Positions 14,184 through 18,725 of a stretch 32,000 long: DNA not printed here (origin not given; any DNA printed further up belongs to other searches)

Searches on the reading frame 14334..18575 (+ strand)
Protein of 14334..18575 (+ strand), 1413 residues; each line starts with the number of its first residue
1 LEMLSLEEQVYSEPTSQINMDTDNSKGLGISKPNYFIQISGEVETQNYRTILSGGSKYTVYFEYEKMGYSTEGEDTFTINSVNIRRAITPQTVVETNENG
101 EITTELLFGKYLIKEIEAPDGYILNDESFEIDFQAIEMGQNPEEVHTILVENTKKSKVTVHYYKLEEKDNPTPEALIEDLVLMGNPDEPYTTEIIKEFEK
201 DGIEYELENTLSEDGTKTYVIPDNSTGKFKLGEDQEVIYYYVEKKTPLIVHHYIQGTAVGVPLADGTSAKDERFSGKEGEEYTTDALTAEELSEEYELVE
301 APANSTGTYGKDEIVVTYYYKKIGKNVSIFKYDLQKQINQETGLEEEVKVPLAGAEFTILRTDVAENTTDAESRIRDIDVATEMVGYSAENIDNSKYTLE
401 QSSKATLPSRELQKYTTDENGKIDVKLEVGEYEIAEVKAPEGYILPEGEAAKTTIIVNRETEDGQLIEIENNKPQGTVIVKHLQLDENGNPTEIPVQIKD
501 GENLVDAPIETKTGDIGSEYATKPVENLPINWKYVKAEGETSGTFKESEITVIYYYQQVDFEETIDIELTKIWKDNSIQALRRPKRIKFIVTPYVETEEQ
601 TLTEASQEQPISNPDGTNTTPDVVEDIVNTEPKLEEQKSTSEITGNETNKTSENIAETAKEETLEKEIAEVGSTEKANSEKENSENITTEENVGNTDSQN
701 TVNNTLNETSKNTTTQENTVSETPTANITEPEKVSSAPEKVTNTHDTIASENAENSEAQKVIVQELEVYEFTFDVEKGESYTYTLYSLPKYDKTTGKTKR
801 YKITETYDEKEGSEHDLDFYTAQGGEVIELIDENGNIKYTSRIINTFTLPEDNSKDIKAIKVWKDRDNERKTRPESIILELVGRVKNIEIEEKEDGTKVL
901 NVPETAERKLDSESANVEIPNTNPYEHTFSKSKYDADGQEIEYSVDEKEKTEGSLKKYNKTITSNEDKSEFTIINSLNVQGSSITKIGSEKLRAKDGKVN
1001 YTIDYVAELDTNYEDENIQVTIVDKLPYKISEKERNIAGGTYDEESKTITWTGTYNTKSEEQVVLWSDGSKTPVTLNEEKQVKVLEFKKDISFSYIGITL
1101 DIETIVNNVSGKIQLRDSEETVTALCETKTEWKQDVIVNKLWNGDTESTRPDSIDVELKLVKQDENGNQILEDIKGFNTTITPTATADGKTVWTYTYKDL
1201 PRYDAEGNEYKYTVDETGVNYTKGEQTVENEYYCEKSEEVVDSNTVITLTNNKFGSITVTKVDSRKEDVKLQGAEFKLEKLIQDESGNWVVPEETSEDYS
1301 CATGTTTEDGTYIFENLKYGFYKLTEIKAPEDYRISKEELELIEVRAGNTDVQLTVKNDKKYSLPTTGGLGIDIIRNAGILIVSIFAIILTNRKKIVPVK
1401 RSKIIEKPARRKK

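Call 11: search_protein_families(library=pfam, proteins=[window:14334-18575:+], max_evalue=0.001)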
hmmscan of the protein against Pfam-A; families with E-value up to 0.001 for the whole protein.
window:14334-18575:+ (1413 aa): 3 families
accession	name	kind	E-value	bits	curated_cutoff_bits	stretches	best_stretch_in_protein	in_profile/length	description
PF17802.7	SpaA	-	3e-32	111.1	23.1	3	1255-1360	1-91/91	Prealbumin-like fold domain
PF05738.19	Cna_B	-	1.2e-15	58.1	22.3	2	1138-1223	3-75/87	Cna protein B-type domain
PF06458.18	MucBP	-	3.1e-12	47.5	23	2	269-321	14-63/63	MucBP domain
